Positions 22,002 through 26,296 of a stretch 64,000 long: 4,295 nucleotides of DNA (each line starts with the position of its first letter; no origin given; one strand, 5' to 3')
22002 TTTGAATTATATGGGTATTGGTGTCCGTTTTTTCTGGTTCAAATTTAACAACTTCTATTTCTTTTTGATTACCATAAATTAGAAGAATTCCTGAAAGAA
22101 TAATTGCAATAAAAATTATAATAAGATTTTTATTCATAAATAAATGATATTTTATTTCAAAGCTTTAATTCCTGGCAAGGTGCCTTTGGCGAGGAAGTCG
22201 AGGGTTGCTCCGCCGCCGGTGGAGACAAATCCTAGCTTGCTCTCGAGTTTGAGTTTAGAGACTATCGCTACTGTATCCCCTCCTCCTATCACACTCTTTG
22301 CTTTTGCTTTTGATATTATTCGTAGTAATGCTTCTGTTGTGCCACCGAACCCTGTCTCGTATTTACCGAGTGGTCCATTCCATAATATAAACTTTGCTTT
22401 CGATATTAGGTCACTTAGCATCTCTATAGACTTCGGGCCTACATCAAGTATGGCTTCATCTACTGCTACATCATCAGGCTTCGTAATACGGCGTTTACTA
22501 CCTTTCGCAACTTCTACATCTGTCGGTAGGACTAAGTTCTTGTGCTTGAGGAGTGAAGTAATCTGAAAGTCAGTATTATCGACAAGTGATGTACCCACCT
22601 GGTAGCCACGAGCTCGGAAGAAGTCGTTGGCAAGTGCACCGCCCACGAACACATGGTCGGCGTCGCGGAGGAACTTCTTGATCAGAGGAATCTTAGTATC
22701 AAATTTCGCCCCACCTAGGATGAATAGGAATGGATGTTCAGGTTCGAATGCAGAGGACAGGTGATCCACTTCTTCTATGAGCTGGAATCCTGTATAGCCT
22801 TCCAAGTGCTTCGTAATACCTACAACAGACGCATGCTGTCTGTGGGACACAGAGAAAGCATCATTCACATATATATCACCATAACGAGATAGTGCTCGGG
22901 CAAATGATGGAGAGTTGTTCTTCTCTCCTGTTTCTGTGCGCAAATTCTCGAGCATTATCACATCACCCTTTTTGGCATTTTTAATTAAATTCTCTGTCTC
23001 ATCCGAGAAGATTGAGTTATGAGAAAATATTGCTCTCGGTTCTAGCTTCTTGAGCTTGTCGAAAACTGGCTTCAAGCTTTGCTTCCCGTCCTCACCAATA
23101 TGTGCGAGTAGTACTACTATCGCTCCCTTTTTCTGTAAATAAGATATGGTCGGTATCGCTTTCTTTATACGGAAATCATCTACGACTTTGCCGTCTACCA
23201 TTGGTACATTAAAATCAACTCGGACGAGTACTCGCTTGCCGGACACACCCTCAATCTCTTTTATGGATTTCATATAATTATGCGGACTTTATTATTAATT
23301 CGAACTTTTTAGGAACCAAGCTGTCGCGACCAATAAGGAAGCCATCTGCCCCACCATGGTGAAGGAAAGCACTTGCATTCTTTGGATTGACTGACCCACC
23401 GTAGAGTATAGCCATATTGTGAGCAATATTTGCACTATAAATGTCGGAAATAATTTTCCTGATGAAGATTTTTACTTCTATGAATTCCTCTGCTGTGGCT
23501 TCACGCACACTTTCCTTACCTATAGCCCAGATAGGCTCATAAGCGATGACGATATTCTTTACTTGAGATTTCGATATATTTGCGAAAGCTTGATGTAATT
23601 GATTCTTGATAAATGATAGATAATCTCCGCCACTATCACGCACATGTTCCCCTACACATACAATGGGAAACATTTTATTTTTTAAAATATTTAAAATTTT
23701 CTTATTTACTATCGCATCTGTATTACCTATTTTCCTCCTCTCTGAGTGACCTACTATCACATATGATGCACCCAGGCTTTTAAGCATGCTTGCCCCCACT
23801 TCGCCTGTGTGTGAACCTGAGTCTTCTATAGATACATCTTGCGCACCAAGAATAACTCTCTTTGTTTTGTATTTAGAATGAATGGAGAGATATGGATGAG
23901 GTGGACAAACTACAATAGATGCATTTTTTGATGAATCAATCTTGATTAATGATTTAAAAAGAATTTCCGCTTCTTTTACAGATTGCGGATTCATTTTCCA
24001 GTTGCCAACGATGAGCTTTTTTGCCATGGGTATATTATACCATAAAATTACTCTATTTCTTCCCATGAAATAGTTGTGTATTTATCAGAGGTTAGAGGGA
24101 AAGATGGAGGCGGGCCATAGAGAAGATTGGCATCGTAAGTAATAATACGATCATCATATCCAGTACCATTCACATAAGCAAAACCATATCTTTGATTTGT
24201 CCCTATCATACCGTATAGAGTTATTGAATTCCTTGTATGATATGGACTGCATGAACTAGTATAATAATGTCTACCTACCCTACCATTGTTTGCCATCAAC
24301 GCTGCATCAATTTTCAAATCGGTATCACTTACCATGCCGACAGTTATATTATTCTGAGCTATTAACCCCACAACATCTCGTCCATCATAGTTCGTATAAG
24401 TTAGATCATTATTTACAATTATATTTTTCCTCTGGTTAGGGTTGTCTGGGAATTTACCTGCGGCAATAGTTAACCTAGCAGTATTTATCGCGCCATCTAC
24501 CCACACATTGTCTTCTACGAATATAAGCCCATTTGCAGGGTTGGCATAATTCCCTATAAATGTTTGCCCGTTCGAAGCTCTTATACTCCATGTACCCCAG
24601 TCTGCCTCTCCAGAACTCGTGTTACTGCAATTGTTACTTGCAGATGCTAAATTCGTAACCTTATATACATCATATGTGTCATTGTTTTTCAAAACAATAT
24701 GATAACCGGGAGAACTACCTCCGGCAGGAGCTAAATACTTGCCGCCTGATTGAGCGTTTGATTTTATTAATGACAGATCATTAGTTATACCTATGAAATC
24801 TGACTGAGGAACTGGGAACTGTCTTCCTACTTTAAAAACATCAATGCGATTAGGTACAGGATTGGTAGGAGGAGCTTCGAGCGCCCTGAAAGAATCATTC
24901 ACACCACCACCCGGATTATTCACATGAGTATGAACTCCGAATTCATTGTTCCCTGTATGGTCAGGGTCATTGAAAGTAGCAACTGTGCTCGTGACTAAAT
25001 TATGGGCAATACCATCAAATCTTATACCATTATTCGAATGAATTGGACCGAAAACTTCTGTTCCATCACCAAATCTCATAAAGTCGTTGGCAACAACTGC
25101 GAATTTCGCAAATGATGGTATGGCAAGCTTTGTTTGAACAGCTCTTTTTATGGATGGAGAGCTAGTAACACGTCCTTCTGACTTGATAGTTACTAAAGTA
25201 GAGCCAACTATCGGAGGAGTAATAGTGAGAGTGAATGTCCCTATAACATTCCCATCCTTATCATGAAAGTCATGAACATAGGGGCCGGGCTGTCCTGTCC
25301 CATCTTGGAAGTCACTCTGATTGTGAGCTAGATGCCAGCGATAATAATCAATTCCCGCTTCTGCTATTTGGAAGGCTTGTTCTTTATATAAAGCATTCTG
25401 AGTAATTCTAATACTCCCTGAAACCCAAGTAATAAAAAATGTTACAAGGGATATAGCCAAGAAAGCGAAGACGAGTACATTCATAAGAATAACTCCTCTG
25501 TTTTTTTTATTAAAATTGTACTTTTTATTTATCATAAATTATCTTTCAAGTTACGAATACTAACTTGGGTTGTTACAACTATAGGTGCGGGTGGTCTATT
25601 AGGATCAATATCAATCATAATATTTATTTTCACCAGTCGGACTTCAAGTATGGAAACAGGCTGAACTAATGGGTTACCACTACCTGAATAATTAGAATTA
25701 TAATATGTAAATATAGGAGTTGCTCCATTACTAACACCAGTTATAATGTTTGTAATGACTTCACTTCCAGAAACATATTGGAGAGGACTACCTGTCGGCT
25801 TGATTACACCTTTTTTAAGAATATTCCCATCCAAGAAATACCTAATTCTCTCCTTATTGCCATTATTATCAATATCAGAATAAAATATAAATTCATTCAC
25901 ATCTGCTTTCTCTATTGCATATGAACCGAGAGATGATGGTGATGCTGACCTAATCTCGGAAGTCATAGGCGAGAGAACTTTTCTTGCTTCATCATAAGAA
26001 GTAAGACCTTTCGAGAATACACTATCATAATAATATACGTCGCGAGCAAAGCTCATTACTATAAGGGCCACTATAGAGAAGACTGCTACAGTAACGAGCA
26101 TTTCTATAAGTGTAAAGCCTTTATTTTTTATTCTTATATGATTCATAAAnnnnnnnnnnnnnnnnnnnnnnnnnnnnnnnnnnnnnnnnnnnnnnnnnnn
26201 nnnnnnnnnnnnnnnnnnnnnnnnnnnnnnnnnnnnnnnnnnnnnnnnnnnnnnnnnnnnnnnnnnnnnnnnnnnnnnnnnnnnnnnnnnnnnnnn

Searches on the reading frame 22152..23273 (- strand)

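Call 50: search_protein_families(library=pfam, proteins=[window:22152-23273:-], max_evalue=0.001)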
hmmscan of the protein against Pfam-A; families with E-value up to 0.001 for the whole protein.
window:22152-23273:- (373 aa): 1 family
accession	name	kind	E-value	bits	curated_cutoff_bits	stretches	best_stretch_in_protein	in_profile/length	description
PF00162.24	PGK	-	1.7e-112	376.6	27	1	9-362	5-377/379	Phosphoglycerate kinase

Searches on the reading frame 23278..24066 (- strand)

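Call 50: search_protein_families(library=pfam, proteins=[window:23278-24066:-], max_evalue=0.001)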
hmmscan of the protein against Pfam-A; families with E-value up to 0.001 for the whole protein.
window:23278-24066:- (262 aa): 1 family
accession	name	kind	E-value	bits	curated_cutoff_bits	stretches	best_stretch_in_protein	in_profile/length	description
PF00121.24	TIM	-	3.1e-73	246.7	20.1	1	17-261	1-244/245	Triosephosphate isomerase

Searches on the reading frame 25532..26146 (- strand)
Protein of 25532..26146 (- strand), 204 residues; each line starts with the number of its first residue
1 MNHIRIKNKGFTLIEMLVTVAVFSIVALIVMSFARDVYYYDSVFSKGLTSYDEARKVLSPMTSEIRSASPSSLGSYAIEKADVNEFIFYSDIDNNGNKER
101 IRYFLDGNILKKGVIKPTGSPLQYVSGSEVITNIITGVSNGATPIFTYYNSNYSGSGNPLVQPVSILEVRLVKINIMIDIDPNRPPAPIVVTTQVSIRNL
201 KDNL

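Call 50: search_protein_families(library=pfam, proteins=[window:25532-26146:-], max_evalue=0.001)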
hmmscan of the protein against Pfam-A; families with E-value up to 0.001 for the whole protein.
window:25532-26146:- (204 aa): 1 family
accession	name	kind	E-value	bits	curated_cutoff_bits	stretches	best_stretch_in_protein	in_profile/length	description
PF07963.17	N_methyl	-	3.7e-09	36.2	21.2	1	7-31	3-27/27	Prokaryotic N-terminal methylation motif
